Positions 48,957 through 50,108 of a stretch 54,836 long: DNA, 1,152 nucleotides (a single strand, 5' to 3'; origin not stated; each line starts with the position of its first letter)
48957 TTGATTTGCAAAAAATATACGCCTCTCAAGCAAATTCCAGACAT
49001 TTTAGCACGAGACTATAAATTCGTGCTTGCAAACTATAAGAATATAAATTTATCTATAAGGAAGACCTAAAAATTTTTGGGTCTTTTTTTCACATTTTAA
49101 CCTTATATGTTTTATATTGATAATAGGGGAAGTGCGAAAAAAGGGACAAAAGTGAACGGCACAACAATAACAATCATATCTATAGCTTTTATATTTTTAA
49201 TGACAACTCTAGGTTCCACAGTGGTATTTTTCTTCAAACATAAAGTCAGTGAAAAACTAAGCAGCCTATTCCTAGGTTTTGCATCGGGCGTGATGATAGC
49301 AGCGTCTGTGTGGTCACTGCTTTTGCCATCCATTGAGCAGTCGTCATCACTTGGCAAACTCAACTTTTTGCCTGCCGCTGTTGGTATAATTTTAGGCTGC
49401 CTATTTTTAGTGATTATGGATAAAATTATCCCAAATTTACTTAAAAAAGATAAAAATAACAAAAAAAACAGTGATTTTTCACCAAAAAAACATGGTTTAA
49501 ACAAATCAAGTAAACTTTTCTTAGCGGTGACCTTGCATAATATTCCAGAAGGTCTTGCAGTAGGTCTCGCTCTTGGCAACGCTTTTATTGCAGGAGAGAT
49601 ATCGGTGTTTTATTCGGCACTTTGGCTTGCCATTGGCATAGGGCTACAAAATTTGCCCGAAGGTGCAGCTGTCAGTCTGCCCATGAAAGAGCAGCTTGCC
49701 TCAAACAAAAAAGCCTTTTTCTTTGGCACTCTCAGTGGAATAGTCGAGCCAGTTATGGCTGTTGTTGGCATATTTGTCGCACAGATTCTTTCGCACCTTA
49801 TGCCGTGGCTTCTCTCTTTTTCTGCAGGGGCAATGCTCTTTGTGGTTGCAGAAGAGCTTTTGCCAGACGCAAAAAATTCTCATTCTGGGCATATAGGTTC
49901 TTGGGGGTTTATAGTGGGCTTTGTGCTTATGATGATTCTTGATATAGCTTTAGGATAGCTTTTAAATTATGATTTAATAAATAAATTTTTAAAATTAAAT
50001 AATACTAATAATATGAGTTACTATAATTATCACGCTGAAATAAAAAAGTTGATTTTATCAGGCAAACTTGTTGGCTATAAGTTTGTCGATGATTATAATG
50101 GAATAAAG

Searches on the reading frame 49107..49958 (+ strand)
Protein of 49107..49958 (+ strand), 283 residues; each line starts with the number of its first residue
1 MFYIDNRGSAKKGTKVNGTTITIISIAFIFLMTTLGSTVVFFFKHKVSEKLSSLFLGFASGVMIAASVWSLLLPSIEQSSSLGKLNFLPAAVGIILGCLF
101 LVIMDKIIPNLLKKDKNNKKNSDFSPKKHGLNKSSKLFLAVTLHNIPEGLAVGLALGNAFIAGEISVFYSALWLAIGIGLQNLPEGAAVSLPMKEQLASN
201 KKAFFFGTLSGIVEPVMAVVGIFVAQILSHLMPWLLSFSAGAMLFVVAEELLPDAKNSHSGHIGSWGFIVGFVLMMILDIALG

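Call 41: search_protein_families(library=pfam, proteins=[window:49107-49958:+])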
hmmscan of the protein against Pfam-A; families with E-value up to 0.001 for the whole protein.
window:49107-49958:+ (283 aa): 1 family
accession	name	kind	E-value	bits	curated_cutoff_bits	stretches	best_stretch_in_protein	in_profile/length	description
PF02535.28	Zip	-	7.8e-27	94.8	35.1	2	137-278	181-322/323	ZIP Zinc transporter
